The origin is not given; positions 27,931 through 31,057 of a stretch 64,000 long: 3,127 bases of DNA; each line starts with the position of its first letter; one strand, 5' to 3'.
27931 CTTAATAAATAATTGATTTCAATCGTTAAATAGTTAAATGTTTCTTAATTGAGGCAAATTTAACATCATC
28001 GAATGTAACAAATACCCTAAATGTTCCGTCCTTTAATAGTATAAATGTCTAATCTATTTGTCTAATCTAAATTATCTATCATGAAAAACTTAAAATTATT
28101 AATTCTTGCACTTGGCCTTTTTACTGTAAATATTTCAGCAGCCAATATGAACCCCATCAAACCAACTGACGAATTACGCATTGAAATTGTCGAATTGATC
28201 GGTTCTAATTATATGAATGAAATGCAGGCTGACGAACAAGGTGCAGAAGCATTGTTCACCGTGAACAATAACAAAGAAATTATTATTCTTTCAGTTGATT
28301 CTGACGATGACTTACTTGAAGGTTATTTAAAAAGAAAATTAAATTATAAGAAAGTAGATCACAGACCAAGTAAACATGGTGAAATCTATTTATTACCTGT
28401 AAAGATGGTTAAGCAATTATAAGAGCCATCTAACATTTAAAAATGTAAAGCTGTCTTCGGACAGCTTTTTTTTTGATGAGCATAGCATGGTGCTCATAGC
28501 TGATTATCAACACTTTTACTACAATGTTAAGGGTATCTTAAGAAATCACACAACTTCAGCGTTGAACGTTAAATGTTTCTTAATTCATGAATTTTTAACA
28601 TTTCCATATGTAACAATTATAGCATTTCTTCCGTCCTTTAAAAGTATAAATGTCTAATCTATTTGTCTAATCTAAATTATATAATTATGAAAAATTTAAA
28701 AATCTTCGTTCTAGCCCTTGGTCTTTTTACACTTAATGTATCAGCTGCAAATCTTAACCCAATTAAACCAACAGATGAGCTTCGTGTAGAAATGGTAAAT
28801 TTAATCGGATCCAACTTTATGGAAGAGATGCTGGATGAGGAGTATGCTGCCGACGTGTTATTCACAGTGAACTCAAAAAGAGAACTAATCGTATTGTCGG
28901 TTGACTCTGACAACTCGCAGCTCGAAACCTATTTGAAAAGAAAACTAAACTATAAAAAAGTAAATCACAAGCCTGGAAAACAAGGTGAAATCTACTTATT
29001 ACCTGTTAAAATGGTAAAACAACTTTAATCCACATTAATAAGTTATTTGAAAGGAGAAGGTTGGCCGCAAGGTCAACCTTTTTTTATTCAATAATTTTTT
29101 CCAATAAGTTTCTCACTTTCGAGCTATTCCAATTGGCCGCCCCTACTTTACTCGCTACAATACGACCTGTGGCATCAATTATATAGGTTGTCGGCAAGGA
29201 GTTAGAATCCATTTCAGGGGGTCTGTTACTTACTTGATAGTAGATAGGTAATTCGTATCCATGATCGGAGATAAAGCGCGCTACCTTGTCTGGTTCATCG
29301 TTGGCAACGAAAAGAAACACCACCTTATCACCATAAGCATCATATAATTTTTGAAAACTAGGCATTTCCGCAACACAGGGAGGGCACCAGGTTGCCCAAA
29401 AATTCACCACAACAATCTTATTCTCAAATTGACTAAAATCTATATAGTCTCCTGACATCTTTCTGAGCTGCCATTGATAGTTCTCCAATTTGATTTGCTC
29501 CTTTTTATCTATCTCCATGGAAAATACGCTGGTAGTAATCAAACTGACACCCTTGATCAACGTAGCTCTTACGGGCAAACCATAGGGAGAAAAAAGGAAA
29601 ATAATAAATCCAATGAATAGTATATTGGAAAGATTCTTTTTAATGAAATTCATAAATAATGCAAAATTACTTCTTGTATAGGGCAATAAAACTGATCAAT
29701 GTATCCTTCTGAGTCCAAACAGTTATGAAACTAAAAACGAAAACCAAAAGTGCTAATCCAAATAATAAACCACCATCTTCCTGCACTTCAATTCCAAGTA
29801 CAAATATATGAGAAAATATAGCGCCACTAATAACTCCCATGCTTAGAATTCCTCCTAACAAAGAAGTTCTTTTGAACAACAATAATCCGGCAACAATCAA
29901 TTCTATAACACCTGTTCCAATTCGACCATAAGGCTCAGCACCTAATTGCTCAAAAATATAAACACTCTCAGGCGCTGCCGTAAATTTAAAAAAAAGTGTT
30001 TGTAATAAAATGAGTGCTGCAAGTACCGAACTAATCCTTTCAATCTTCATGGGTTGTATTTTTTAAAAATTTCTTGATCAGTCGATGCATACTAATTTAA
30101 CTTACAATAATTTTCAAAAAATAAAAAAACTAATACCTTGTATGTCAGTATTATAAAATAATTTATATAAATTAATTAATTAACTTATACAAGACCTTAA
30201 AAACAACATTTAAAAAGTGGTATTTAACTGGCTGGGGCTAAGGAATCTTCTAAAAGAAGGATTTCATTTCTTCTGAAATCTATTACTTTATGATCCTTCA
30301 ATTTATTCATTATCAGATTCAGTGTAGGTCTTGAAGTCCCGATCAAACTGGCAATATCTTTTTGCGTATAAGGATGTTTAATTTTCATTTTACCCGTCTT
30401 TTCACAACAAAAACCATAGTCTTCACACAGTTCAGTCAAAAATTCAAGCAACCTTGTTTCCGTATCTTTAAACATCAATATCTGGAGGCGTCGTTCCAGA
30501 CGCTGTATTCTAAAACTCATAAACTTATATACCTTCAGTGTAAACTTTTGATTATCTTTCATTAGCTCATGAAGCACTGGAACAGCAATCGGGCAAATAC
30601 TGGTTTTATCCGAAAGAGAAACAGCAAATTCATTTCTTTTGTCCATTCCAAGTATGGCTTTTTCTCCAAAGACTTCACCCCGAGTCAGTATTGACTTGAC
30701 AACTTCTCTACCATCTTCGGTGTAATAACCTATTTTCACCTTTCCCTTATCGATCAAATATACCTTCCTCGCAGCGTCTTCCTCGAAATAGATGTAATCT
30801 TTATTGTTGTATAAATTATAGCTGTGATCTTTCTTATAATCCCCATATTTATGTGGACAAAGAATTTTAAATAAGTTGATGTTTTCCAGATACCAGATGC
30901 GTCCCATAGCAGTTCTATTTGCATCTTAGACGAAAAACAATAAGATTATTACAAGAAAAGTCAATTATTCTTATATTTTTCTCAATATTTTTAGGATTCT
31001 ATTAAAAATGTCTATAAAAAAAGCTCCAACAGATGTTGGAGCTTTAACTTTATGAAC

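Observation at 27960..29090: Tandem 342-nt paralogs whose 52-nt leader is 51/52 identical while synonymous sites have diverged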

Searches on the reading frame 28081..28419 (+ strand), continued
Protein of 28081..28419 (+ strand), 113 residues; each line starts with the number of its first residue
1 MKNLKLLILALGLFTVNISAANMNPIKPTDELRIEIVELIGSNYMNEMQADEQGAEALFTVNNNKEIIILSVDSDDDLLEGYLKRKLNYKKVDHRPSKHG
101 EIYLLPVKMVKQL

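Call 57: find_encoding_contigs(protein=P0140, flank=3000, max_places=3)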
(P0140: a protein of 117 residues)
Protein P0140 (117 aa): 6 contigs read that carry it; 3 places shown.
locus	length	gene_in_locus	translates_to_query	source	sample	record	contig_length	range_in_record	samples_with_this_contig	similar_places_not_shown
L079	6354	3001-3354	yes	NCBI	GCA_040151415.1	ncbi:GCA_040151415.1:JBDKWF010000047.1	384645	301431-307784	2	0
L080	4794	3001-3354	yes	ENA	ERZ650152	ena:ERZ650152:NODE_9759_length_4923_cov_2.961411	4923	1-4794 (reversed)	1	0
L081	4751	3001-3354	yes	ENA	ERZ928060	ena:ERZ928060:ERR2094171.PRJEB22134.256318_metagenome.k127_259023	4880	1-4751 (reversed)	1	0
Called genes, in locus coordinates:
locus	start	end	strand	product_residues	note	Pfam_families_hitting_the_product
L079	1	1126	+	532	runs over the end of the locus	PF13100:OstA_2, PF03968:LptD_N (faint)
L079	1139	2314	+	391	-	PF00202:Aminotran_3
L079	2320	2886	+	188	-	-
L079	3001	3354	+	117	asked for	-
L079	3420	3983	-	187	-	PF00837:T4_deiodinase (faint), PF08534:Redoxin, PF00578:AhpC-TSA, PF00085:Thioredoxin (weak), PF13905:Thioredoxin_8 (weak)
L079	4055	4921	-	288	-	PF10099:RskA_C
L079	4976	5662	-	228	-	PF00027:cNMP_binding, PF13545:HTH_Crp_2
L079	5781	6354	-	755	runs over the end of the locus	PF00330:Aconitase, PF00694:Aconitase_C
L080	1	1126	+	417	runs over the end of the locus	?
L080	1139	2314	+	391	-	PF00202:Aminotran_3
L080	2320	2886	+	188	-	-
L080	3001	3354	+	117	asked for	-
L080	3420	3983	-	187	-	PF00837:T4_deiodinase (faint), PF08534:Redoxin, PF00578:AhpC-TSA, PF00085:Thioredoxin (weak), PF13905:Thioredoxin_8 (weak)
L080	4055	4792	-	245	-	?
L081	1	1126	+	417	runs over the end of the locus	?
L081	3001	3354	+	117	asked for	-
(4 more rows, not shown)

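Call 58: find_encoding_contigs(protein=P0152, flank=3000, max_places=3)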
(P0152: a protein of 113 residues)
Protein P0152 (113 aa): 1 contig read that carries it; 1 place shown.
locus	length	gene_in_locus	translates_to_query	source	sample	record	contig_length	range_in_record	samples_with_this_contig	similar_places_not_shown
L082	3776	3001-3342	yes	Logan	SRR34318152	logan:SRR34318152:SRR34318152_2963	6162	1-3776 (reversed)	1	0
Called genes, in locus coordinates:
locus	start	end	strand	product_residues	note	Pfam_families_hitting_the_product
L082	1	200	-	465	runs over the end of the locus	PF00206:Lyase_1, PF10415:FumaraseC_C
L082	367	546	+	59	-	-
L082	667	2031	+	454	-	PF00171:Aldedh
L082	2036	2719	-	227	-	PF13181:TPR_8 (faint), PF00515:TPR_1 (faint), PF07719:TPR_2 (faint), PF12895:ANAPC3 (faint)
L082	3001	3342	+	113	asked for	-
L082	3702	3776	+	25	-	?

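Call 59: find_encoding_contigs(protein=P0136, flank=3000, max_places=3)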
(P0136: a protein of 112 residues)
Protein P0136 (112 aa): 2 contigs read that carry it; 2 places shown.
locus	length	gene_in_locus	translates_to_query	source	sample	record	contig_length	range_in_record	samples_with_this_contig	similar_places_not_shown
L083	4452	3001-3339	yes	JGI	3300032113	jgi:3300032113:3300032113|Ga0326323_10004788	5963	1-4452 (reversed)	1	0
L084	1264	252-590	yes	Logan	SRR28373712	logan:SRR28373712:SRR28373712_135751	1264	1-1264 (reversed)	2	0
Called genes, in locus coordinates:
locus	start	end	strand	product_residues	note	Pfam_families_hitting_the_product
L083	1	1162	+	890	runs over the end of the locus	PF13517:FG-GAP_3 (faint), PF07610:DUF1573 (faint), PF15780:ASH, PF22073:Cep192_D4 (faint), PF22544:HYDIN_VesB_CFA65-like_Ig, PF13360:PQQ_2 (weak), PF18962:Por_Secre_tail, PF13860:FlgD_ig, +3 more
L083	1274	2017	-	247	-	-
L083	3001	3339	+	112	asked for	-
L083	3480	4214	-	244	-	PF00072:Response_reg, PF04397:LytTR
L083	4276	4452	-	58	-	?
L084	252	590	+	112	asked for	-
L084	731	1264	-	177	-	?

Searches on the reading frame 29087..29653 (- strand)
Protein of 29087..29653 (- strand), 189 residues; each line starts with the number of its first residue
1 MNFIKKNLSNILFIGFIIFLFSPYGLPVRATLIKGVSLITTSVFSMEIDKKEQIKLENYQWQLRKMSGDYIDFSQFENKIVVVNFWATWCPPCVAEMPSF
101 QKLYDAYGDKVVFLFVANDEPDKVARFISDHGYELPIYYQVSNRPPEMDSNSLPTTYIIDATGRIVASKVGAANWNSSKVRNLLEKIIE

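Call 74: search_protein_families(library=pfam, proteins=[window:29087-29653:-], max_evalue=0.01)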
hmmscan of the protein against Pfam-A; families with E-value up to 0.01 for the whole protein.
window:29087-29653:- (189 aa): 7 families
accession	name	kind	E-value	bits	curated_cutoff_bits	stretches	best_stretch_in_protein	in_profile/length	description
PF08534.16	Redoxin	-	8.3e-19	68.3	26.6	1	68-183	18-147/148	Redoxin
PF00578.27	AhpC-TSA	-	1.1e-18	67.8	26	1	61-167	8-123/124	AhpC/TSA family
PF00085.26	Thioredoxin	-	9.1e-10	38.9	23.5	1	77-126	17-66/103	Thioredoxin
PF13905.12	Thioredoxin_8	-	9.9e-10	39.1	27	1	78-165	1-94/94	Thioredoxin-like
PF00837.23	T4_deiodinase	-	1.8e-07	31.2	27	1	70-121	95-145/237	Iodothyronine deiodinase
PF13098.12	Thioredoxin_2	-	0.00076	20.2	27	1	77-173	4-95/104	Thioredoxin-like domain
PF18956.5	DUF5699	-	0.0067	17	29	0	4-31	20-47/61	Family of unknown function (DUF5699)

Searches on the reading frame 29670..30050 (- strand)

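Call 74: search_protein_families(library=pfam, proteins=[window:29670-30050:-], max_evalue=0.01)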
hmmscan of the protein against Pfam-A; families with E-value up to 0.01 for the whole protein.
window:29670-30050:- (127 aa): 2 families
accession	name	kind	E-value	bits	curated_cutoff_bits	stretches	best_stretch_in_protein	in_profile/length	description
PF13564.11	DoxX_2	-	1.8e-06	28.4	26.3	1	6-105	1-100/103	DoxX-like family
PF07291.16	MauE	-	0.0062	17.3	27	1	7-79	8-85/128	Methylamine utilisation protein MauE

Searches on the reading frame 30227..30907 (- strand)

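Call 74: search_protein_families(library=pfam, proteins=[window:30227-30907:-], max_evalue=0.01)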
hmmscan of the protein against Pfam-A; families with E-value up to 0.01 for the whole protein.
window:30227-30907:- (227 aa): 3 families
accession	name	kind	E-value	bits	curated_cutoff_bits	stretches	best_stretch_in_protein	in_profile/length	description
PF00027.35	cNMP_binding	-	2.6e-14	53.4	27.5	1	33-119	4-89/89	Cyclic nucleotide-binding domain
PF13545.12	HTH_Crp_2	-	7.9e-13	48.6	27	1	152-219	2-62/70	Crp-like helix-turn-helix domain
PF12802.13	MarR_2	-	0.0099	16.5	27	0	180-214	21-55/61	MarR family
